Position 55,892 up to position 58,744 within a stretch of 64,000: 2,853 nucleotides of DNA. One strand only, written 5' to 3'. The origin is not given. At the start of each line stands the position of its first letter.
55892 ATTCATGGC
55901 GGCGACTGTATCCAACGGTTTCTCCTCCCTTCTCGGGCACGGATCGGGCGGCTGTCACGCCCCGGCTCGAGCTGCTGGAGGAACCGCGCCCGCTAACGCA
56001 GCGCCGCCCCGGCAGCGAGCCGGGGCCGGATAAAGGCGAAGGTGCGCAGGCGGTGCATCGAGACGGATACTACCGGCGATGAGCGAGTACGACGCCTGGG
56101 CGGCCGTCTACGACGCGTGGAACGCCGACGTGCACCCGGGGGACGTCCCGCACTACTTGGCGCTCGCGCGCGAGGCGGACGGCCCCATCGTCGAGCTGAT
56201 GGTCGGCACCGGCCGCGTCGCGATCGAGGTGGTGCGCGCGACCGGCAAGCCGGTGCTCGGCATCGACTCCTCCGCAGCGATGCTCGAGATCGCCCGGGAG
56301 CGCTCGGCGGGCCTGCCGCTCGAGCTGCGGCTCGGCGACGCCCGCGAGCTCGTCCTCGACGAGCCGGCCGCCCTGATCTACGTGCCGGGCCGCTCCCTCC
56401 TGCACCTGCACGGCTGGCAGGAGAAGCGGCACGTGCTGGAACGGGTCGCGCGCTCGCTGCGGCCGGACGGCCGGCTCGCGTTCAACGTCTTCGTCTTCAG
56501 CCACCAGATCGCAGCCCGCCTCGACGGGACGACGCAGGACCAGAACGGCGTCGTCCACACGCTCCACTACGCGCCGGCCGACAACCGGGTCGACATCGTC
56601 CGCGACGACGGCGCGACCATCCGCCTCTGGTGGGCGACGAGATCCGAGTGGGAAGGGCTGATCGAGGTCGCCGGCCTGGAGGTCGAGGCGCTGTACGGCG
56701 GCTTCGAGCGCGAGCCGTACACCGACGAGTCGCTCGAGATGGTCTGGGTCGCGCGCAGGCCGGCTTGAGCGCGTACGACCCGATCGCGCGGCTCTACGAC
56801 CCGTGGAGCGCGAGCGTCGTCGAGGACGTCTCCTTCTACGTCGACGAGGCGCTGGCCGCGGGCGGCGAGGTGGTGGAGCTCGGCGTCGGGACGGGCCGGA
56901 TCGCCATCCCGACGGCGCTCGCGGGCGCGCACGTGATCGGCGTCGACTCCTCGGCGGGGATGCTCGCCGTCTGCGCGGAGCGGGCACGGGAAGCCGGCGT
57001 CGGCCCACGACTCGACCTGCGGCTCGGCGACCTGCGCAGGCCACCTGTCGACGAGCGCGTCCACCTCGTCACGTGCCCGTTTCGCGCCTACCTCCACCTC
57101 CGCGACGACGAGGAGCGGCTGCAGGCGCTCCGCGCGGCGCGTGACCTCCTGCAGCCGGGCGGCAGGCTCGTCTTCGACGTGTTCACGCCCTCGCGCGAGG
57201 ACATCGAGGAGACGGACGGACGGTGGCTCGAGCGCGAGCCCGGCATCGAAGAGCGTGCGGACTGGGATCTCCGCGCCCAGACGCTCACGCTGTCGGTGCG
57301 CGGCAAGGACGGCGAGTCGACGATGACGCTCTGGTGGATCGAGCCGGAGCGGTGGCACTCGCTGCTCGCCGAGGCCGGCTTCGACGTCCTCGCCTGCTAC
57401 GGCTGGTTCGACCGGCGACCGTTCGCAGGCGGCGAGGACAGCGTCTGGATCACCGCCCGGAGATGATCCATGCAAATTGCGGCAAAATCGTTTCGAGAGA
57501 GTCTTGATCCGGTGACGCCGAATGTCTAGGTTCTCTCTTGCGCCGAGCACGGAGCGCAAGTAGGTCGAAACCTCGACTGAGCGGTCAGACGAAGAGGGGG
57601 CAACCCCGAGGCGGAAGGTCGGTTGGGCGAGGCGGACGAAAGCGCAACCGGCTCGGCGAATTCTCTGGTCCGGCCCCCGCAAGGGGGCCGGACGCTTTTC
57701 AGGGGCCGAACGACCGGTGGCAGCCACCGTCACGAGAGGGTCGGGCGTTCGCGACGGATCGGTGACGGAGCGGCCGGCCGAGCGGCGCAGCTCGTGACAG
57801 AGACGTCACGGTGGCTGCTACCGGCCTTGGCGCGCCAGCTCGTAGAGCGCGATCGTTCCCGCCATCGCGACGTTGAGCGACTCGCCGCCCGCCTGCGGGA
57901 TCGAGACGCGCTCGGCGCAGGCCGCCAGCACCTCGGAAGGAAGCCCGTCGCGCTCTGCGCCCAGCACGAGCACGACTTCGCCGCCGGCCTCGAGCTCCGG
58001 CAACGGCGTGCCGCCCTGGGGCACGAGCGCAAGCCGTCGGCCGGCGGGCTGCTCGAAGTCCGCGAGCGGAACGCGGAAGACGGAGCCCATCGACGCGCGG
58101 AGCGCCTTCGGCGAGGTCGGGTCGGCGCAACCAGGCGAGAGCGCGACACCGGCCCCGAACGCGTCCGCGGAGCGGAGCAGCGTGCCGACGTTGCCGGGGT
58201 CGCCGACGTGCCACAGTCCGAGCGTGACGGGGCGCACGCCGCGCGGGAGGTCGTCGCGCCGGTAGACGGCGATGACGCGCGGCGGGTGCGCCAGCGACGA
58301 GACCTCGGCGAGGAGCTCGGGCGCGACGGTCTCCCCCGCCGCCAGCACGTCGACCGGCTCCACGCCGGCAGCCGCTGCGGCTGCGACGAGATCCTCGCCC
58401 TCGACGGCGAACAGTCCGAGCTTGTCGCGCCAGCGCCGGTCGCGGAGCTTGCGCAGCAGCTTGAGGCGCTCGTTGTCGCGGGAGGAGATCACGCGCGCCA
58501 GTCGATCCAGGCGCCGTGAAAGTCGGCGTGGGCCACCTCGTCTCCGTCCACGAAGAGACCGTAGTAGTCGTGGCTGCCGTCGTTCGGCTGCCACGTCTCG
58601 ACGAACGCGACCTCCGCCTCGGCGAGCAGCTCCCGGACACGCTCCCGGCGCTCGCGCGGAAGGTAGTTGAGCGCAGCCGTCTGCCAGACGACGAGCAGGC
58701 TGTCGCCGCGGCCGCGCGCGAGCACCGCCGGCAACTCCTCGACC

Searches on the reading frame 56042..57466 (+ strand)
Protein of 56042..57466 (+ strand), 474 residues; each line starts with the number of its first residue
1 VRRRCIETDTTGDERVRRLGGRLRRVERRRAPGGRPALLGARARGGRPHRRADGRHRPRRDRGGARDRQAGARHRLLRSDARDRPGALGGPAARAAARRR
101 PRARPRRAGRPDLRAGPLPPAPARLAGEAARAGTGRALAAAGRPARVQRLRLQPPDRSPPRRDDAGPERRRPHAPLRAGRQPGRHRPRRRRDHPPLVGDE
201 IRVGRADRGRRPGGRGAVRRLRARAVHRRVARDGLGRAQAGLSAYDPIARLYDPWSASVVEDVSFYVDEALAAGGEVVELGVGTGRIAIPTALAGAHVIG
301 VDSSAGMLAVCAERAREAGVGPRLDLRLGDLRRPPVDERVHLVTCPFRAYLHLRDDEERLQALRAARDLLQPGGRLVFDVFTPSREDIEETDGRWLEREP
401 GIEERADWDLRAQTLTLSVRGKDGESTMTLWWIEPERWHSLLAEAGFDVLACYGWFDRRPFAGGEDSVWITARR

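Call 15: search_protein_families(library=pfam, proteins=[window:56042-57466:+])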
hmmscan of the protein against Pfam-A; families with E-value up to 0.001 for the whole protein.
window:56042-57466:+ (474 aa): 6 families
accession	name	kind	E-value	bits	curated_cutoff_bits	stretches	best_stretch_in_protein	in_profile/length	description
PF13649.12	Methyltransf_25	-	2.4e-16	60.6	27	1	277-374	1-97/97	Methyltransferase domain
PF08241.18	Methyltransf_11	-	8.1e-12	46.1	21.2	1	279-378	2-95/95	Methyltransferase domain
PF08242.18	Methyltransf_12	-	1.8e-09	38.7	30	1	278-376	1-98/98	Methyltransferase domain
PF13847.12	Methyltransf_31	-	1e-07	32.1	27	1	274-382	4-113/145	Methyltransferase domain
PF13489.12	Methyltransf_23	-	8.4e-06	26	27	1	271-450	20-162/164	Methyltransferase domain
PF01209.24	Ubie_methyltran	-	0.00089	19.1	20.1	0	273-377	47-150/233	ubiE/COQ5 methyltransferase family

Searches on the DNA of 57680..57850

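Call 71: search_rna_families(source=window, start=57680, end=57850, threshold=evalue, max_evalue=1)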
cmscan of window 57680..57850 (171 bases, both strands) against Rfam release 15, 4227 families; matches with E-value up to 1: 2.
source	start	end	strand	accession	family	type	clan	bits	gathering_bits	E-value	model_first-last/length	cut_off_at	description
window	57723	57815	+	RF00312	snoZ206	Gene; snRNA; snoRNA; CD-box;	-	16.5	50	0.81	1-129/129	no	Small nucleolar RNA Z206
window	57720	57753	-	RF01754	radC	Cis-reg;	-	16.1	40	0.26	116-149/149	no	radC RNA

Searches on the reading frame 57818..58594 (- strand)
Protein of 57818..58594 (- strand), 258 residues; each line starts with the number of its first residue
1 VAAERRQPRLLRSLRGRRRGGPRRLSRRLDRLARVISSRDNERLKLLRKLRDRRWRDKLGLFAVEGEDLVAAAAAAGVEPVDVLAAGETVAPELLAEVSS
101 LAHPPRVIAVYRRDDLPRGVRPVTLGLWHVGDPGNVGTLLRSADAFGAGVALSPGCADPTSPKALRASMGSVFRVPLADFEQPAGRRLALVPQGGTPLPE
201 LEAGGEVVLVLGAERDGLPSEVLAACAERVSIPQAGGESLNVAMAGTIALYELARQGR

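Call 15: search_protein_families(library=pfam, proteins=[window:57818-58594:-])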
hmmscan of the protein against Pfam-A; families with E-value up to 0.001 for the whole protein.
window:57818-58594:- (258 aa): 2 families
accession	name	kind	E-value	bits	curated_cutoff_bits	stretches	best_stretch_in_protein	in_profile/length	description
PF00588.24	SpoU_methylase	-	5.1e-28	98.4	29.7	1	123-251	2-142/142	SpoU rRNA Methylase family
PF22435.1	MRM3-like_sub_bind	-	3.7e-08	34.1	27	1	41-93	1-52/84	MRM3-like substrate binding domain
